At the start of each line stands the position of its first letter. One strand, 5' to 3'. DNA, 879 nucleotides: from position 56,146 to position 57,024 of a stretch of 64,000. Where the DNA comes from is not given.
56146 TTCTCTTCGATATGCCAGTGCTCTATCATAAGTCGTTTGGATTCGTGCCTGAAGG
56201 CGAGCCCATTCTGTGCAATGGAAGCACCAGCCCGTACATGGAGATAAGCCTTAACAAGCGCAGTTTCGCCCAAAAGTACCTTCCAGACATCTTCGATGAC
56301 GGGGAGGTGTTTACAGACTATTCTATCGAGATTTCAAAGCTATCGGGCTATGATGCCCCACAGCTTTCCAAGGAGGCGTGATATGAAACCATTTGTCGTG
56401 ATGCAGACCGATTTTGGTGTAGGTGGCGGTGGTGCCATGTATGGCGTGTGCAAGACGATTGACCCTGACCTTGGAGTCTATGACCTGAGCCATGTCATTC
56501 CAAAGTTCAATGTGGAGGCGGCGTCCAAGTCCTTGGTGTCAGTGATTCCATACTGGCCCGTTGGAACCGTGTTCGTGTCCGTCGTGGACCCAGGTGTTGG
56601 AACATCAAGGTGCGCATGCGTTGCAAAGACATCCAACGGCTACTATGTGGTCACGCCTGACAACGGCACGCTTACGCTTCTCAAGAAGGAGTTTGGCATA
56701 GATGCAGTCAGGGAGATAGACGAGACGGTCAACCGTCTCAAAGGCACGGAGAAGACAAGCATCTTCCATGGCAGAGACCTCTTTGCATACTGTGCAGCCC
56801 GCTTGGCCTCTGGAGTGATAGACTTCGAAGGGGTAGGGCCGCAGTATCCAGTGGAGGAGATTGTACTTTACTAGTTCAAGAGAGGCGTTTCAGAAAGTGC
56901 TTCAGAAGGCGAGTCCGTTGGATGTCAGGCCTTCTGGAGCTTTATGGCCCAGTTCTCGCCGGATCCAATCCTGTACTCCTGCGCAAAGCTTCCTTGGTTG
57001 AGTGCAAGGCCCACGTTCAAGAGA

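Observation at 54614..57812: DUF62 paralogs differ at catalytic-motif positions: one degenerate, one N-domain only, one His-to-Tyr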

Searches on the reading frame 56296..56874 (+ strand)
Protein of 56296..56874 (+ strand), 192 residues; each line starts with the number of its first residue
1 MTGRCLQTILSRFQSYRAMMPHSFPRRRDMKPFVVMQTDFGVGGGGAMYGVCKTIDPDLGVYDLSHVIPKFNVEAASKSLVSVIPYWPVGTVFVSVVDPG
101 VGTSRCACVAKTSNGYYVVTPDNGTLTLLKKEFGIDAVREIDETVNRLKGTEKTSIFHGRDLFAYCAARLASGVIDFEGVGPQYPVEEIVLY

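Call 3: search_protein_families(library=pfam, proteins=[window:56296-56874:+], max_evalue=0.01)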
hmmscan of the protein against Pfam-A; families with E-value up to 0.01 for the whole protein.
window:56296-56874:+ (192 aa): 1 family
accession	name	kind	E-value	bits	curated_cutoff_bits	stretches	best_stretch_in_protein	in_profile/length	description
PF01887.21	SAM_HAT_N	-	1.3e-43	148.7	26.3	1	34-181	1-145/145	SAM hydroxide adenosyltransferase N-terminal domain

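Call 9: find_encoding_contigs(protein=window:56383-56874:+, flank=10000, max_places=10)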
Protein window:56383-56874:+ (163 aa): 1 contig read that carries it; 1 place shown.
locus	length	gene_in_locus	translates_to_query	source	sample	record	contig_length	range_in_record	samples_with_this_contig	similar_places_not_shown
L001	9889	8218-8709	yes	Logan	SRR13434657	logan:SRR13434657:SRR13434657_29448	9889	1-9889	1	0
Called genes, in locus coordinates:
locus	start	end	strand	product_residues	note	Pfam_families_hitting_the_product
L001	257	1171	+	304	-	-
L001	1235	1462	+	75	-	PF04014:MazE_antitoxin (weak)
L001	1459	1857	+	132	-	PF01850:PIN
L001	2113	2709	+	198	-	PF07155:ECF-ribofla_trS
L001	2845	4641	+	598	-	PF03193:RsgA_GTPase (faint), PF00005:ABC_tran, PF00006:ATP-synt_ab (faint), PF13304:AAA_21 (faint), PF13476:AAA_23 (faint), PF13555:AAA_29 (faint), PF12558:DUF3744, PF00005:ABC_tran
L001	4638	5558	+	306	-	PF02361:CbiQ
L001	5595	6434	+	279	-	PF01887:SAM_HAT_N, PF20257:SAM_HAT_C (weak)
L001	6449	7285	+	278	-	PF01887:SAM_HAT_N, PF20257:SAM_HAT_C (faint)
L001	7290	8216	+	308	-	PF01887:SAM_HAT_N, PF20257:SAM_HAT_C (weak)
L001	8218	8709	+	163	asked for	PF01887:SAM_HAT_N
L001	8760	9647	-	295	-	PF01887:SAM_HAT_N, PF20257:SAM_HAT_C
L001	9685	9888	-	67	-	?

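Call 22: search_protein_families(library=ncbifam, proteins=[window:56383-56874:+], max_evalue=0.001)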
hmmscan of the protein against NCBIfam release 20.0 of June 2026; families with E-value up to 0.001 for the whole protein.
window:56383-56874:+ (163 aa): 3 families
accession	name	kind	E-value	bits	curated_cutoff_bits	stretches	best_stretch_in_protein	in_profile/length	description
NF058624.1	RSAMHdlseTHET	equivalog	9.4e-28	97.5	350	1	9-161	7-158/250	(R)-S-adenosyl-L-methionine hydrolase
NF053629.1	RSAMPyrc0463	equivalog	8.8e-24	84.4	470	1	5-161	2-158/256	(R)-S-adenosyl-L-methionine hydrolase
TIGR04507.1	fluorinase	equivalog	2.1e-10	40.5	400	1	20-77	14-71/286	adenosyl-fluoride synthase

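Call 50: search_protein_representatives(protein=window:56383-56871:+)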
Query: 163 residues. Proteins with E-value up to 0.001 (for the whole library): 6692; up to 1e-10: 3946; up to 1e-30: 112. The best 150 are listed.
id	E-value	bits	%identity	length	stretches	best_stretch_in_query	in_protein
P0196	4.5e-81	286.8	78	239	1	1-161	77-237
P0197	3.6e-71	254.6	54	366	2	3-162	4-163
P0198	1.9e-70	252.2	54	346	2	19-161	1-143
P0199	1.1e-65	236.7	54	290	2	2-161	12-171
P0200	4.3e-61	221.8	64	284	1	2-161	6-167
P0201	7.9e-61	220.9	65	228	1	1-161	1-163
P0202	1.0e-60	220.6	63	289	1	1-161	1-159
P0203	1.3e-60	220.3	64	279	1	1-162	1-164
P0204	1.5e-60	220.1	64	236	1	2-161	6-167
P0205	1.7e-60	219.9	65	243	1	1-162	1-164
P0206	8.5e-60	217.6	65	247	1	2-161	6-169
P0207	1.3e-59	216.9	64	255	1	1-162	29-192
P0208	2.5e-59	216.0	65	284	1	1-162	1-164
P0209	5.6e-59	214.9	64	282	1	2-163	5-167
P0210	1.0e-58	214.1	65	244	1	1-161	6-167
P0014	4.3e-57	208.8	68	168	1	5-163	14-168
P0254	1.2e-39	152.0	54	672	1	5-154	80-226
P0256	4.6e-39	150.2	48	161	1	4-157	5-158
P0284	7.5e-34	133.2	47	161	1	5-160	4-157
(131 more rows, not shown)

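Call 51: search_protein_families(library=pfam, proteins=[P0196, P0197, P0198, P0199, P0254, P0256, P0284], max_evalue=0.001)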
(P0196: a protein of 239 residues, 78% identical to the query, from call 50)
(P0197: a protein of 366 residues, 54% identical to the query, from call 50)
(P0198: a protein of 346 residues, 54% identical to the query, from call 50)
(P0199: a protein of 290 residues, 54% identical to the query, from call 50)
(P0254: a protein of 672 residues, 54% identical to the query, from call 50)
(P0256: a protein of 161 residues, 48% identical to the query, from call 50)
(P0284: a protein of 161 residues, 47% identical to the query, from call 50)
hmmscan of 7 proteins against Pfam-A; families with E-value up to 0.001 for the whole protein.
P0196 (239 aa): 1 family
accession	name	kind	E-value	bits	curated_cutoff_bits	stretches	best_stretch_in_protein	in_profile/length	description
PF01887.21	SAM_HAT_N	-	4.3e-43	147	26.3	1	81-227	1-144/145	SAM hydroxide adenosyltransferase N-terminal domain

P0197 (366 aa): 1 family
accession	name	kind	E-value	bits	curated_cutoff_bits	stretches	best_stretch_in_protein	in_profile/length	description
PF01887.21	SAM_HAT_N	-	9.6e-50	168.6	26.3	2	6-153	1-145/145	SAM hydroxide adenosyltransferase N-terminal domain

P0198 (346 aa): 1 family
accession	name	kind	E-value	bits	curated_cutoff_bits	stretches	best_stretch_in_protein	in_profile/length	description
PF01887.21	SAM_HAT_N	-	2.1e-51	174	26.3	2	1-134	17-145/145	SAM hydroxide adenosyltransferase N-terminal domain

P0199 (290 aa): 1 family
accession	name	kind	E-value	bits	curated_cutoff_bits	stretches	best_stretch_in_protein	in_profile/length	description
PF01887.21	SAM_HAT_N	-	3.4e-43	147.3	26.3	1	15-161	1-144/145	SAM hydroxide adenosyltransferase N-terminal domain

P0254 (672 aa): 8 families
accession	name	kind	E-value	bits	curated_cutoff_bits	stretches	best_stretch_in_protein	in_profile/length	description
PF01887.21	SAM_HAT_N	-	4.3e-34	117.8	26.3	1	89-224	15-145/145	SAM hydroxide adenosyltransferase N-terminal domain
PF12146.15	Hydrolase_4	-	3.6e-17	62.9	27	1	426-543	2-116/239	Serine aminopeptidase, S33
PF20257.3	SAM_HAT_C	-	2.1e-14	54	25.5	1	258-346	10-83/84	SAM hydroxide adenosyltransferase C-terminal domain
PF00561.26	Abhydrolase_1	-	5.5e-12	46.3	25.8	1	430-536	2-102/245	alpha/beta hydrolase fold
PF20408.4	Abhydrolase_11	-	9.8e-09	35.7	27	1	429-525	3-97/193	Alpha/beta hydrolase domain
PF00756.26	Esterase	-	1.4e-06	28.7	22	1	489-649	100-232/251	Putative esterase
PF01738.24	DLH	-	6.5e-06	26.3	21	0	485-666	78-213/217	Dienelactone hydrolase family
PF00326.27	Peptidase_S9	-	1.5e-05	25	22.6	0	449-528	5-88/213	Prolyl oligopeptidase family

P0256 (161 aa): 1 family
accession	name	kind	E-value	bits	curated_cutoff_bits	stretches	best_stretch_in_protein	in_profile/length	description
PF01887.21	SAM_HAT_N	-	7.1e-34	117.1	26.3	1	6-153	1-145/145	SAM hydroxide adenosyltransferase N-terminal domain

P0284 (161 aa): 1 family
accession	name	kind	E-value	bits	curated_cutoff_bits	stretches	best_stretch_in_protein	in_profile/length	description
PF01887.21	SAM_HAT_N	-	3.1e-24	85.8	26.3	1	4-149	1-145/145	SAM hydroxide adenosyltransferase N-terminal domain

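Call 55: find_homologous_proteins(query=window:56383-56871:+, max_evalue=1e-30)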
Query window:56383-56871:+ (163 aa): 7694 proteins with E <= 1e-30 among 8000 candidates; the best 120 are listed.
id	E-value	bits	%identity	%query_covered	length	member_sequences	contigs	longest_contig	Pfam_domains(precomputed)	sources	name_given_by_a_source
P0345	2.1e-101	355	97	100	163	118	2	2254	PF01887.22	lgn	-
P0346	8.7e-86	304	81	100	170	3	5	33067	PF01887.22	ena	-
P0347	2.7e-85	302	82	99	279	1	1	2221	PF01887.22,PF20257.4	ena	-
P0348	3.0e-85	302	81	100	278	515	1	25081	PF01887.22,PF20257.4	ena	-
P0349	7.9e-81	288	77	100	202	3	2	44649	PF01887.22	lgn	-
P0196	1.4e-80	287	77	100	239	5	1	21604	PF01887.22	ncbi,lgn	ncbi:MAG: SAM-dependent chlorinase/fluorinase [Sphaerochaetaceae bacterium]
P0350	2.3e-80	286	77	100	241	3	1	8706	PF01887.22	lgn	-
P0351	4.6e-78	279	75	100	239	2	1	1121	PF01887.22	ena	-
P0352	2.6e-77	276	75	99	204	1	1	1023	PF01887.22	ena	-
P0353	9.6e-77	274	75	99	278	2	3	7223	PF01887.22,PF20257.4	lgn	-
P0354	1.7e-76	274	73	99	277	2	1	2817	PF01887.22,PF20257.4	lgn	-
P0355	1.9e-76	273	74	99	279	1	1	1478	PF01887.22,PF20257.4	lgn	-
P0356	2.8e-76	273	76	99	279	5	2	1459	PF01887.22,PF20257.4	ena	-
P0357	3.2e-76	273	74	99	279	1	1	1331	PF01887.22,PF20257.4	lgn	-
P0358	3.4e-76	273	73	99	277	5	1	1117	PF01887.22,PF20257.4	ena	-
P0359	4.8e-76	272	74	99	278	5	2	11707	PF01887.22,PF20257.4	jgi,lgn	jgi:S-adenosylmethionine hydrolase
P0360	5.3e-76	272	73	100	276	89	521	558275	PF01887.22,PF20257.4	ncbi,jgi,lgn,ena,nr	ncbi:MAG: SAM-dependent chlorinase/fluorinase [Eubacteriales bacterium]|jgi:S-adenosylmethionine hyd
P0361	9.5e-76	271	74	99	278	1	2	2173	PF01887.22,PF20257.4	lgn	-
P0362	1.0e-75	271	74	100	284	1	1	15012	PF01887.22,PF20257.4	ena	-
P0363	1.5e-75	270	75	99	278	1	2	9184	PF01887.22,PF20257.4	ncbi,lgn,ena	-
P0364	3.3e-75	269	75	99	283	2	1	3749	PF01887.22,PF20257.4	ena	-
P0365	5.5e-75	269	73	100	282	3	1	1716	PF01887.22,PF20257.4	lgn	-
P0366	6.3e-75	268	77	99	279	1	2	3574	PF01887.22,PF20257.4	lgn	-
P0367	7.5e-75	268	75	99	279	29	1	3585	PF01887.22,PF20257.4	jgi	-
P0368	1.6e-74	267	74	98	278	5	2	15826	PF01887.22,PF20257.4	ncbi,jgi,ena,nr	ncbi:MAG TPA: SAM-dependent chlorinase/fluorinase [Clostridia bacterium]|nr:SAM-dependent chlorinase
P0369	3.0e-74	266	74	100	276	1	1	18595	PF01887.22,PF20257.4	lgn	-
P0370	4.5e-74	266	74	99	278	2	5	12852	PF01887.22,PF20257.4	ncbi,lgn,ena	-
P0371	5.3e-74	265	72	100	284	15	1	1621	PF01887.22,PF20257.4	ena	-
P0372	6.3e-74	265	71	100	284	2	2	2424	PF01887.22,PF20257.4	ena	-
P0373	7.3e-74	265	73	99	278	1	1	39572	PF01887.22,PF20257.4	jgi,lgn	-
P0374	7.5e-74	265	72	99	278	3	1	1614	PF01887.22,PF20257.4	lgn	-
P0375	1.1e-73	264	74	99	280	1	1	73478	PF01887.22,PF20257.4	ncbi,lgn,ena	-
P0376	1.3e-73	264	74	100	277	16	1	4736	PF01887.22,PF20257.4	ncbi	-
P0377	1.3e-73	264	74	100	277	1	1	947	PF01887.22,PF20257.4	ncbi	-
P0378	1.3e-73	264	75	96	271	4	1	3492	PF01887.22,PF20257.4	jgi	jgi:S-adenosylmethionine hydrolase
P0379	2.6e-73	263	72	100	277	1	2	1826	PF01887.22,PF20257.4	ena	-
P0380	4.2e-73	263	71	100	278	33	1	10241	PF01887.22,PF20257.4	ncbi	-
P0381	7.0e-73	262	71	100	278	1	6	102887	PF01887.22,PF20257.4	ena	-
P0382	9.4e-73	261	71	100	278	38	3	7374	PF01887.22,PF20257.4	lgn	-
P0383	1.1e-72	261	75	96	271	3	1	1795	PF01887.22,PF20257.4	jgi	jgi:S-adenosylmethionine hydrolase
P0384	1.1e-72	261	71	99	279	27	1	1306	PF01887.22,PF20257.4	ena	-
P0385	1.3e-72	261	70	99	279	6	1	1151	PF01887.22,PF20257.4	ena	-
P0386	1.4e-72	261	72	99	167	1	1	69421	PF01887.22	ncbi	-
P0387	1.4e-72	261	72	100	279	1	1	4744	PF01887.22,PF20257.4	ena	-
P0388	1.6e-72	261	72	99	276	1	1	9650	PF01887.22,PF20257.4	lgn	-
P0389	2.7e-72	260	70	99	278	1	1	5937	PF01887.22,PF20257.4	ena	-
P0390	3.3e-72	260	71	100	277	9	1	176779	PF01887.22,PF20257.4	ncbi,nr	ncbi:MAG: SAM-dependent chlorinase/fluorinase [Oscillospiraceae bacterium]|nr:SAM-dependent chlorina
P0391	5.2e-72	259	71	98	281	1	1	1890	PF01887.22,PF20257.4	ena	-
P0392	5.6e-72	259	71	100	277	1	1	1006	PF01887.22,PF20257.4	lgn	-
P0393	9.5e-72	258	73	99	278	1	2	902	PF01887.22,PF20257.4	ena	-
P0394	1.3e-71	258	69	100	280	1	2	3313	PF01887.22,PF20257.4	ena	-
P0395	1.3e-71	258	69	100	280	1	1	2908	PF01887.22,PF20257.4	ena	-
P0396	1.3e-71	258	69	100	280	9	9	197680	PF01887.22,PF20257.4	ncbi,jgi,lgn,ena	jgi:S-adenosylmethionine hydrolase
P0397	1.3e-71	258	69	100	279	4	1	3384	PF01887.22,PF20257.4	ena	-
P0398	1.9e-71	257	72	100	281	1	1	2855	PF01887.22,PF20257.4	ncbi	-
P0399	2.0e-71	257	72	100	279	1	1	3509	PF01887.22,PF20257.4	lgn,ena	-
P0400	3.2e-71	256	72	100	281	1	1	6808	PF01887.22,PF20257.4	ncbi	-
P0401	3.8e-71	256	74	96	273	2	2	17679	PF01887.22,PF20257.4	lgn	-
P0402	4.4e-71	256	70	99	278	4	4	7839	PF01887.22,PF20257.4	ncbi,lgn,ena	-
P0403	6.1e-71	255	70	100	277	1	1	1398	PF01887.22,PF20257.4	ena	-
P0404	6.9e-71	255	69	100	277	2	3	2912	PF01887.22,PF20257.4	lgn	-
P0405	1.2e-70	255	69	99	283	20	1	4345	PF01887.22,PF20257.4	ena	-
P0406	1.7e-70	254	71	100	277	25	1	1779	PF01887.22,PF20257.4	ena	-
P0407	2.6e-70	253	72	99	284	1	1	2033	PF01887.22,PF20257.4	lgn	-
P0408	2.6e-70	253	71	100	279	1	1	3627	PF01887.22,PF20257.4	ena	-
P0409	2.7e-70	253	69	99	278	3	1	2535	PF01887.22,PF20257.4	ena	-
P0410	6.6e-70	252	70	99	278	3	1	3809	PF01887.22,PF20257.4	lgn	-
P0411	7.5e-70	252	69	100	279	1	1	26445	PF01887.22,PF20257.4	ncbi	ncbi:MAG: S-adenosyl-l-methionine hydroxide adenosyltransferase family protein [Candidatus Onthomona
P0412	8.4e-70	252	69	99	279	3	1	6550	PF01887.22,PF20257.4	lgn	-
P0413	1.2e-69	251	67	99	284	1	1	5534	PF01887.22,PF20257.4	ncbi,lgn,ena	-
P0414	1.8e-69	251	71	100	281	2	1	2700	PF01887.22,PF20257.4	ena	-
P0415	3.0e-69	250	68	100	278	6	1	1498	PF01887.22,PF20257.4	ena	-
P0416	3.5e-69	250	69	100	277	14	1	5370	PF01887.22,PF20257.4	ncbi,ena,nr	ncbi:MAG: SAM-dependent chlorinase/fluorinase [Solobacterium sp.]|nr:SAM-dependent chlorinase/fluori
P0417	4.7e-69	249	69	99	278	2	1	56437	PF01887.22,PF20257.4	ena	-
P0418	4.9e-69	249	72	100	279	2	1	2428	PF01887.22,PF20257.4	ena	-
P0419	8.8e-69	248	69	99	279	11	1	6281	PF01887.22,PF20257.4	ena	-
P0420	9.5e-69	248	69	100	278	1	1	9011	PF01887.22,PF20257.4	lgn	-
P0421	1.0e-68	248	70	99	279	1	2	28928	PF01887.22,PF20257.4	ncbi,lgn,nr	ncbi:MAG: SAM-dependent chlorinase/fluorinase [Erysipelotrichaceae bacterium]|nr:SAM-dependent chlor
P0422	1.3e-68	248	69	99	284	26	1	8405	PF01887.22,PF20257.4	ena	-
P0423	2.6e-68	247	68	100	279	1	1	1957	PF01887.22,PF20257.4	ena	-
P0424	3.2e-68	247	68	99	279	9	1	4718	PF01887.22,PF20257.4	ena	-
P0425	4.2e-68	246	70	99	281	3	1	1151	PF01887.22,PF20257.4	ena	-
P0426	6.8e-68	246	67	100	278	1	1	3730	PF01887.22,PF20257.4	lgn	-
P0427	1.3e-67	245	70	99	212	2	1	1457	PF01887.22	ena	-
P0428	2.5e-67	244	67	100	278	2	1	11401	PF01887.22,PF20257.4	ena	-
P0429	2.5e-67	244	68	100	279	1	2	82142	PF01887.22,PF20257.4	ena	-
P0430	2.5e-67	244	70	100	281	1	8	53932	PF01887.22,PF20257.4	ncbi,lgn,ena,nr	ncbi:MAG: SAM-dependent chlorinase/fluorinase [Solobacterium sp.]|nr:SAM-dependent chlorinase/fluori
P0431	2.8e-67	244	70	99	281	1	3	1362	PF01887.22,PF20257.4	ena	-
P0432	2.8e-67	244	70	99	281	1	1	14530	PF01887.22,PF20257.4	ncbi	-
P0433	2.8e-67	244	70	99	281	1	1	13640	PF01887.22,PF20257.4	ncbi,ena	-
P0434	2.8e-67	244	70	99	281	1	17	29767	PF01887.22,PF20257.4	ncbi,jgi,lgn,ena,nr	ncbi:MAG: SAM-dependent chlorinase/fluorinase [Firmicutes bacterium]|jgi:S-adenosylmethionine hydrol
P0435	2.8e-67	244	70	99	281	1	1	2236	PF01887.22,PF20257.4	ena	-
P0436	2.8e-67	244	70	99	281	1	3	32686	PF01887.22,PF20257.4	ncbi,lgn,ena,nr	ncbi:MAG: SAM-dependent chlorinase/fluorinase [Firmicutes bacterium]|nr:SAM-dependent chlorinase/flu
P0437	2.8e-67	244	70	99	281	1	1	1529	PF01887.22,PF20257.4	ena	-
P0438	5.4e-67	243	70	99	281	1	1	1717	PF01887.22,PF20257.4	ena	-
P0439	6.2e-67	242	70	100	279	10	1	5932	PF01887.22,PF20257.4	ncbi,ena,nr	ncbi:MAG: SAM-dependent chlorinase/fluorinase [Solobacterium sp.]|nr:SAM-dependent chlorinase/fluori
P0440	1.0e-66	242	70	99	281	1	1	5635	PF01887.22,PF20257.4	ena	-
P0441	1.1e-66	242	66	100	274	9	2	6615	PF01887.22,PF20257.4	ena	-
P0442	1.3e-66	241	66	99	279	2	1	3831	PF01887.22,PF20257.4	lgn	-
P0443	1.4e-66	241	70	99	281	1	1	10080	PF01887.22,PF20257.4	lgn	-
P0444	1.5e-66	241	68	100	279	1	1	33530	PF01887.22,PF20257.4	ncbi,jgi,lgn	ncbi:MAG: SAM hydrolase/SAM-dependent halogenase family protein [Oscillospiraceae bacterium]|jgi:S-a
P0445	1.9e-66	241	66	99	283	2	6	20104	PF01887.22,PF20257.4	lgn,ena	-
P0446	2.3e-66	241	68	100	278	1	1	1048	PF01887.22,PF20257.4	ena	-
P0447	2.6e-66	240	67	100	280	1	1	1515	PF01887.22,PF20257.4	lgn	-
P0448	2.6e-66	240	67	100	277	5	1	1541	PF01887.22,PF20257.4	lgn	-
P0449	2.8e-66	240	66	97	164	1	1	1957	PF01887.22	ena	-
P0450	3.1e-66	240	66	100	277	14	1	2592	PF01887.22,PF20257.4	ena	-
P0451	4.1e-66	240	67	100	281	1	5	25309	PF01887.22,PF20257.4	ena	-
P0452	4.6e-66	240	67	99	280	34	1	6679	PF01887.22,PF20257.4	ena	-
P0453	4.6e-66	240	66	99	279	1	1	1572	PF01887.22,PF20257.4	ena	-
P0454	5.2e-66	239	69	99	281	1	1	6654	PF01887.22,PF20257.4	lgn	-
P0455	5.8e-66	239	67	100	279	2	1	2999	PF01887.22,PF20257.4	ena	-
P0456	7.5e-66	239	69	100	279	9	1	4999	PF01887.22,PF20257.4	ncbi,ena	-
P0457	7.7e-66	239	65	100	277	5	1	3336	PF01887.22,PF20257.4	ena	-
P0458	1.1e-65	238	67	100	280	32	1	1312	PF01887.22,PF20257.4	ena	-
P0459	1.1e-65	238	70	100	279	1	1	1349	PF01887.22,PF20257.4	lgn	-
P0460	1.1e-65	238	66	99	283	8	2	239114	PF01887.22,PF20257.4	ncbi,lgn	-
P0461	1.5e-65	238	69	95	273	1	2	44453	PF01887.22,PF20257.4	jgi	-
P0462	1.8e-65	238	66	99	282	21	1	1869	PF01887.22,PF20257.4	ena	-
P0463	1.9e-65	238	69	99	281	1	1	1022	PF01887.22,PF20257.4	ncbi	-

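Call 56: find_encoding_contigs(protein=P0348, flank=10000, max_places=2)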
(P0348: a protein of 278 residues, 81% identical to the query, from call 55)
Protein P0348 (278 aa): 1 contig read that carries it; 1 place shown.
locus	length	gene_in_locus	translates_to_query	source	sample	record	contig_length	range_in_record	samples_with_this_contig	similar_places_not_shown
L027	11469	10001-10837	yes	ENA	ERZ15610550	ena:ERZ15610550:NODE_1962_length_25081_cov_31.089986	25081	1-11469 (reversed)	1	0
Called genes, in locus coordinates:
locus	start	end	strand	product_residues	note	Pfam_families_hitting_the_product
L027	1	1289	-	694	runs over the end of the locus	PF12704:MacB_PCD, PF02687:FtsX (weak)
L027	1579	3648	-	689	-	PF00009:GTP_EFTU, PF22042:EF-G_D2, PF03144:GTP_EFTU_D2 (weak), PF14492:EFG_III, PF03764:EFG_IV, PF00679:EFG_C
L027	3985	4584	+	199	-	PF07155:ECF-ribofla_trS, PF12822:ECF_trnsprt (weak)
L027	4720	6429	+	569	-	PF13476:AAA_23 (faint), PF13555:AAA_29 (faint), PF00005:ABC_tran, PF00006:ATP-synt_ab (faint), PF13304:AAA_21 (faint), PF12558:DUF3744, PF00005:ABC_tran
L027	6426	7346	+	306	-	PF02361:CbiQ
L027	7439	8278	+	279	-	PF01887:SAM_HAT_N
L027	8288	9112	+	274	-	PF01887:SAM_HAT_N, PF20257:SAM_HAT_C (weak)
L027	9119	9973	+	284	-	PF01887:SAM_HAT_N, PF20257:SAM_HAT_C (weak)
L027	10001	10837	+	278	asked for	PF01887:SAM_HAT_N, PF20257:SAM_HAT_C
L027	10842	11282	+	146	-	PF01887:SAM_HAT_N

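Call 57: find_encoding_contigs(protein=P0360, flank=10000, max_places=2)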
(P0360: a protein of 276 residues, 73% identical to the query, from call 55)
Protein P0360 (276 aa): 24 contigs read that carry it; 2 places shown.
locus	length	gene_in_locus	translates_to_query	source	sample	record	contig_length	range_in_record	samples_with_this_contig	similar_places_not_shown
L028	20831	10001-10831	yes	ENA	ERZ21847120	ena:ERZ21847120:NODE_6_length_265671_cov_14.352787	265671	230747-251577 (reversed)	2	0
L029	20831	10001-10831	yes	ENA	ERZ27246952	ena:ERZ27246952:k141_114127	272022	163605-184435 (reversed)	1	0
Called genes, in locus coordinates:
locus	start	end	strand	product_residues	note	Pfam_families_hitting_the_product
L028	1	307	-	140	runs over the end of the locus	PF01741:MscL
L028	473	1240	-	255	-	PF00106:adh_short, PF08659:KR (weak), PF13561:adh_short_C2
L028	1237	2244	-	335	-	PF00710:Asparaginase, PF17763:Asparaginase_C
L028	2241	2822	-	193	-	PF25084:LbH_EIF2B (weak), PF14602:Hexapep_2 (faint), PF25087:GMPPB_C (weak), PF00132:Hexapep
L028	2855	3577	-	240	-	PF00392:GntR, PF08279:HTH_11 (weak), PF07702:UTRA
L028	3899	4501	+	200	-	PF07155:ECF-ribofla_trS, PF12822:ECF_trnsprt (weak)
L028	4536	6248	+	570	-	PF13476:AAA_23 (faint), PF00005:ABC_tran, PF02463:SMC_N (faint), PF13304:AAA_21 (faint), PF13555:AAA_29 (faint), PF12558:DUF3744, PF00005:ABC_tran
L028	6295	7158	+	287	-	PF02361:CbiQ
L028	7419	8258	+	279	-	PF01887:SAM_HAT_N, PF20257:SAM_HAT_C (weak)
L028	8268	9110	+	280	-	PF01887:SAM_HAT_N, PF20257:SAM_HAT_C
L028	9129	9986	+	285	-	PF01887:SAM_HAT_N, PF20257:SAM_HAT_C (weak)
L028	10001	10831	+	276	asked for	PF01887:SAM_HAT_N, PF20257:SAM_HAT_C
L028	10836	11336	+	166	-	PF01887:SAM_HAT_N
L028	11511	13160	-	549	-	PF00005:ABC_tran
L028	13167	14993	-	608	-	PF00528:BPD_transp_1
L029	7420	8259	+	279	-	PF01887:SAM_HAT_N, PF20257:SAM_HAT_C (weak)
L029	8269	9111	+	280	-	PF01887:SAM_HAT_N, PF20257:SAM_HAT_C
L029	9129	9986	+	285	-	PF01887:SAM_HAT_N, PF20257:SAM_HAT_C (weak)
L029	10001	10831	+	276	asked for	PF01887:SAM_HAT_N, PF20257:SAM_HAT_C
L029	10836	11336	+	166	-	PF01887:SAM_HAT_N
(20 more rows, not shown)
